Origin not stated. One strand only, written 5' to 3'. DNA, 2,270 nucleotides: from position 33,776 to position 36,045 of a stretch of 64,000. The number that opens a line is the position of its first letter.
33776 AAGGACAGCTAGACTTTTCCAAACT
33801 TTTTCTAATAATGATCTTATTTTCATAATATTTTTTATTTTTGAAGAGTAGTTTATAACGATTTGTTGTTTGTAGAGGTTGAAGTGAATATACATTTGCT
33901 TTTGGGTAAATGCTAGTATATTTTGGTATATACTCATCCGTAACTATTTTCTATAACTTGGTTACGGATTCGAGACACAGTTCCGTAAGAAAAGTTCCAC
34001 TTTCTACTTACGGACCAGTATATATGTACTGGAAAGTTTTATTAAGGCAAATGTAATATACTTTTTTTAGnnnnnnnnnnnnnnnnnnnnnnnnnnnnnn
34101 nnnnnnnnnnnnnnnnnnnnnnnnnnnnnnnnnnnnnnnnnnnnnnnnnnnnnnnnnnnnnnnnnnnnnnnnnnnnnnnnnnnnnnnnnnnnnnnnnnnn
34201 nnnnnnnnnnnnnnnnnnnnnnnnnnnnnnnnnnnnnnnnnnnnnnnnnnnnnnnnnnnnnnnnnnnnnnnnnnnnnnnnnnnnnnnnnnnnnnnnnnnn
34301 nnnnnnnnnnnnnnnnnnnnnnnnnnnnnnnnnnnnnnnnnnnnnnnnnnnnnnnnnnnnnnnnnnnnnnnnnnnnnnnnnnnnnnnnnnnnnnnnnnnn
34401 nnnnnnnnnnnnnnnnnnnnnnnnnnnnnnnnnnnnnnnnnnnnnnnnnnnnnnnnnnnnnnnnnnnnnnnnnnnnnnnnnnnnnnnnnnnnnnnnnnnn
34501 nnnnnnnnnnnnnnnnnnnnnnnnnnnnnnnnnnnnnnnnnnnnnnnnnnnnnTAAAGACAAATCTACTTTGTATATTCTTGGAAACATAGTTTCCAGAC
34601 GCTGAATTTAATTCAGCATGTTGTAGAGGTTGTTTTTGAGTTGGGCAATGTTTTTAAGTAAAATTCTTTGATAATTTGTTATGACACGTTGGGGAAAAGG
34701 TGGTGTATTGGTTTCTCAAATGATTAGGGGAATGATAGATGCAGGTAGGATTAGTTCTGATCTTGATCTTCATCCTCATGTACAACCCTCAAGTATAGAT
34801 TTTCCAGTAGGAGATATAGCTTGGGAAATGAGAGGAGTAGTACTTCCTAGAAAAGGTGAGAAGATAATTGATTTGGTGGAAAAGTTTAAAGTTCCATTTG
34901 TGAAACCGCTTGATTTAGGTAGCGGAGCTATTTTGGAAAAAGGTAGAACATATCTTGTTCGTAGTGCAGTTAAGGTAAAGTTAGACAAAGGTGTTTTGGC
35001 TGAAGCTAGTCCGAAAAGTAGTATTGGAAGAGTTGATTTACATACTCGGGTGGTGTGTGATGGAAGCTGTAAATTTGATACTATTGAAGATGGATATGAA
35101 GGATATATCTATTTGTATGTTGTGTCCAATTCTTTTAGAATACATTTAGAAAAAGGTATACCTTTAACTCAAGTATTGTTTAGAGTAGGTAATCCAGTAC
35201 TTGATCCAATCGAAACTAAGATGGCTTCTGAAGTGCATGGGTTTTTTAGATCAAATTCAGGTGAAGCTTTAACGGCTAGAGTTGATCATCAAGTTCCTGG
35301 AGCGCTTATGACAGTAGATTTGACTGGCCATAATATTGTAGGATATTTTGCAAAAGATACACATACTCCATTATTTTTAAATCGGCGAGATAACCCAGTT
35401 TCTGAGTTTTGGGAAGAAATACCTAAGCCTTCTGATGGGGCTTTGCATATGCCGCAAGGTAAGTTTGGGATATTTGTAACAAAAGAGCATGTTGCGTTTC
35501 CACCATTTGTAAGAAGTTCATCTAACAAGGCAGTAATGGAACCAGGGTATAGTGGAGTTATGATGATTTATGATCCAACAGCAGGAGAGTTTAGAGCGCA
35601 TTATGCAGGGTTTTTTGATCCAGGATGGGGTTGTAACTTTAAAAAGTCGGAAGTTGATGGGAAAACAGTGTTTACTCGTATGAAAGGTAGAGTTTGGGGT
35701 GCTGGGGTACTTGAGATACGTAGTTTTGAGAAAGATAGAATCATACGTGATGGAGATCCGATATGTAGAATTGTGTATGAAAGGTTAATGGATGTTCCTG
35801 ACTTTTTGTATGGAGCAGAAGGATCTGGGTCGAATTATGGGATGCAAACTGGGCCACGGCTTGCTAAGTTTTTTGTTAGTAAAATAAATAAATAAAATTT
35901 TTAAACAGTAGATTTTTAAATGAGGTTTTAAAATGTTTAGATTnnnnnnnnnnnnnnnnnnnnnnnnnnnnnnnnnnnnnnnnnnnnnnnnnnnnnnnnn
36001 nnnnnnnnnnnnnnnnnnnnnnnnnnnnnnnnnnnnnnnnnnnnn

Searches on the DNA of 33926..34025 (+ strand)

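Call 78: search_dna_similar(query=window:33926-34025:+, collection=phages, mode=distant, max_evalue=0.01, max_rows=5)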
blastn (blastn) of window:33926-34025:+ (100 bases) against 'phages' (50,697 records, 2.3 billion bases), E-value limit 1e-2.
No match.

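Call 79: search_dna_similar(query=window:33926-34025:+, collection=plasmids, mode=distant, max_evalue=0.01, max_rows=5)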
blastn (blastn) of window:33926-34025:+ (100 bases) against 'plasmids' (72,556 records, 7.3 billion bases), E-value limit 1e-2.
No match.

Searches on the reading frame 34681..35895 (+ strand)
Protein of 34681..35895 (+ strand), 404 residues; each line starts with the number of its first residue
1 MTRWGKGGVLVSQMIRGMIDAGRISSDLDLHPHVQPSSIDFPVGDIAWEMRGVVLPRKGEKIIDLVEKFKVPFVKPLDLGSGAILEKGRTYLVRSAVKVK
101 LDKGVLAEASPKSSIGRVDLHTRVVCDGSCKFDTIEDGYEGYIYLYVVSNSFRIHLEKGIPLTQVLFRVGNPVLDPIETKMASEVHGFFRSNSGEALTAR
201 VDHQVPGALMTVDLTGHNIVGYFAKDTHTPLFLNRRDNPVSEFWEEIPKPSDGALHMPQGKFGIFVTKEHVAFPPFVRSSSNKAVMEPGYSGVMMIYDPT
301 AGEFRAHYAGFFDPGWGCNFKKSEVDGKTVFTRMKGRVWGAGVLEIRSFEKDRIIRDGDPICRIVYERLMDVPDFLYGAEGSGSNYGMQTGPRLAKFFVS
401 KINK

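Call 36: find_encoding_contigs(protein=window:34681-35895:+, flank=10000, max_places=6)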
Protein window:34681-35895:+ (404 aa): 8 contigs read that carry it; 6 places shown.
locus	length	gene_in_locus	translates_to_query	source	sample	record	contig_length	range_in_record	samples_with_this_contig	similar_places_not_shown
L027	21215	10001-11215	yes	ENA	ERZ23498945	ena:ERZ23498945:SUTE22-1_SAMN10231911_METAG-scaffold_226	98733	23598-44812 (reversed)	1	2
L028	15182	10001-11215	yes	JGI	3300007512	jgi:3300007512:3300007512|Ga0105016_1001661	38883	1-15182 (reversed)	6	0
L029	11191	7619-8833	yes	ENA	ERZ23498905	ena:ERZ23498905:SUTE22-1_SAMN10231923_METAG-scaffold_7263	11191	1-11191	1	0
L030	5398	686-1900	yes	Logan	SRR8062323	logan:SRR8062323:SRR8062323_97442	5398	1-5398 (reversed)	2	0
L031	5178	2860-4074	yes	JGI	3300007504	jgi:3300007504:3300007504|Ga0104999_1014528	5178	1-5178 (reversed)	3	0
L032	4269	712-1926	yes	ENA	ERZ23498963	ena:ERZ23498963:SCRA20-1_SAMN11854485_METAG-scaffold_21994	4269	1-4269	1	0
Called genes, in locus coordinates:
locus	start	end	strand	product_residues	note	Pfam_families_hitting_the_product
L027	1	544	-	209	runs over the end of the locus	PF19502:DUF6036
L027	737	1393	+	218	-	PF00160:Pro_isomerase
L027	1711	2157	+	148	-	PF03819:MazG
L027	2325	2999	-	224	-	PF00702:Hydrolase, PF13419:HAD_2, PF13242:Hydrolase_like (weak)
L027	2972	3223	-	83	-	-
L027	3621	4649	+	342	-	-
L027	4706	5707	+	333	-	PF01966:HD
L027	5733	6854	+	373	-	PF05935:Arylsulfotrans, PF13360:PQQ_2 (faint), PF14269:Arylsulfotran_2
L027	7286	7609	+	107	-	-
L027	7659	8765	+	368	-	PF05833:NFACT_N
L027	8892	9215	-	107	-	-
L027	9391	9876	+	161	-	-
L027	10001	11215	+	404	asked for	PF06559:DCD_N, PF22769:DCD, PF22569:DCD_C, PF22769:DCD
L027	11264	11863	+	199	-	PF00702:Hydrolase, PF13419:HAD_2, PF12689:Acid_PPase (faint)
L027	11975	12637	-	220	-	PF13489:Methyltransf_23, PF05175:MTS (weak), PF13847:Methyltransf_31, PF08241:Methyltransf_11, PF08242:Methyltransf_12, PF13649:Methyltransf_25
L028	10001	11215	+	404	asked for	PF06559:DCD_N, PF22769:DCD, PF22569:DCD_C, PF22769:DCD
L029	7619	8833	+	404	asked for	PF06559:DCD_N, PF22769:DCD, PF22569:DCD_C, PF22769:DCD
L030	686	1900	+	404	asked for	PF06559:DCD_N, PF22769:DCD, PF22569:DCD_C, PF22769:DCD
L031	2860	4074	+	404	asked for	PF06559:DCD_N, PF22769:DCD, PF22569:DCD_C, PF22769:DCD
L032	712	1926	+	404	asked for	PF06559:DCD_N, PF22769:DCD, PF22569:DCD_C, PF22769:DCD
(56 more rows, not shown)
